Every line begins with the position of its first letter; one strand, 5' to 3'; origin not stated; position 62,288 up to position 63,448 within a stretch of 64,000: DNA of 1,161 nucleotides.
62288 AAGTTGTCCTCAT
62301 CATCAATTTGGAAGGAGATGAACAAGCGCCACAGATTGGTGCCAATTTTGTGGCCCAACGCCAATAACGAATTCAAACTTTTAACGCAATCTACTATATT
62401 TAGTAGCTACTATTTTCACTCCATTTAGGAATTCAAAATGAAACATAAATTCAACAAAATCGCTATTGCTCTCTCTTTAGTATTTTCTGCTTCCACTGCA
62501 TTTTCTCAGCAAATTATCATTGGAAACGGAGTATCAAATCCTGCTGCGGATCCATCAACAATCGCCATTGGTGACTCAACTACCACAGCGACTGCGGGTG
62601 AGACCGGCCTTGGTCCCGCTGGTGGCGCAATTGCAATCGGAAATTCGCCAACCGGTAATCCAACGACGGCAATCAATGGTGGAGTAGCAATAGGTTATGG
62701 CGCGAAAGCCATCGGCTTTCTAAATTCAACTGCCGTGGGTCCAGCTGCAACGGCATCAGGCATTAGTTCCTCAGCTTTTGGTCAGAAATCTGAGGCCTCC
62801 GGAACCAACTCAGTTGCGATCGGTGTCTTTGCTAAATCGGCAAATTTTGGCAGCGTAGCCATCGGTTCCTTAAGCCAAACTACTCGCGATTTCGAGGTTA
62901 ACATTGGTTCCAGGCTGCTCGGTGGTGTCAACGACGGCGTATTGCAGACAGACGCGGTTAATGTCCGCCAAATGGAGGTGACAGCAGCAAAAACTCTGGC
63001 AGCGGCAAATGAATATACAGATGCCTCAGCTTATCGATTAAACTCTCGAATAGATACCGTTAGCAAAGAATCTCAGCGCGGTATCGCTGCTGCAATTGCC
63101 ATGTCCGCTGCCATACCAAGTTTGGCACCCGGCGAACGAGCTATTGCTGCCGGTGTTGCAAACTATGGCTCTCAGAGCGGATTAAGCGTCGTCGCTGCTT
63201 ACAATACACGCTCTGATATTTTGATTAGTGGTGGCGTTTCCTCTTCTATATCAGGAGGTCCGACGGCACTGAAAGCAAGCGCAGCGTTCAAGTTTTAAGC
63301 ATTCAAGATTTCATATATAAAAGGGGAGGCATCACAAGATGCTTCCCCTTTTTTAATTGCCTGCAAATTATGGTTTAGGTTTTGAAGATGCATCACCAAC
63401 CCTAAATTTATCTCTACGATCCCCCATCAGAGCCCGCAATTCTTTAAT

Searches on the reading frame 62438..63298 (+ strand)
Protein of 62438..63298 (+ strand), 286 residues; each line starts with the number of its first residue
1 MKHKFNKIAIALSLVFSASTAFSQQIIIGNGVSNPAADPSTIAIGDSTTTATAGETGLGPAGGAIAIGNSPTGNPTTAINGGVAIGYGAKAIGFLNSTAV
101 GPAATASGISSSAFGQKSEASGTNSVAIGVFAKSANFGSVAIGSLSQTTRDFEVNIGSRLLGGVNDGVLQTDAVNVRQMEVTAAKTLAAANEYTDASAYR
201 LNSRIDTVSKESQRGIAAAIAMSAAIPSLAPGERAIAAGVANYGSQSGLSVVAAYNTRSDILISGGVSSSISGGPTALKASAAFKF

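Call 12: search_protein_families(library=pfam, proteins=[window:62438-63298:+], max_evalue=0.01)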
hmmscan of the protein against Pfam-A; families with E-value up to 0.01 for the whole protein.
window:62438-63298:+ (286 aa): 2 families
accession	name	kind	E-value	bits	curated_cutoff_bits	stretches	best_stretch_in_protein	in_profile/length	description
PF05658.19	YadA_head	-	1.6e-11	44.6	25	3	106-130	1-25/27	YadA head domain repeat (2 copies)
PF05662.19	YadA_stalk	-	7.4e-06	26.7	28.4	1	163-198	4-39/43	Coiled stalk of trimeric autotransporter adhesin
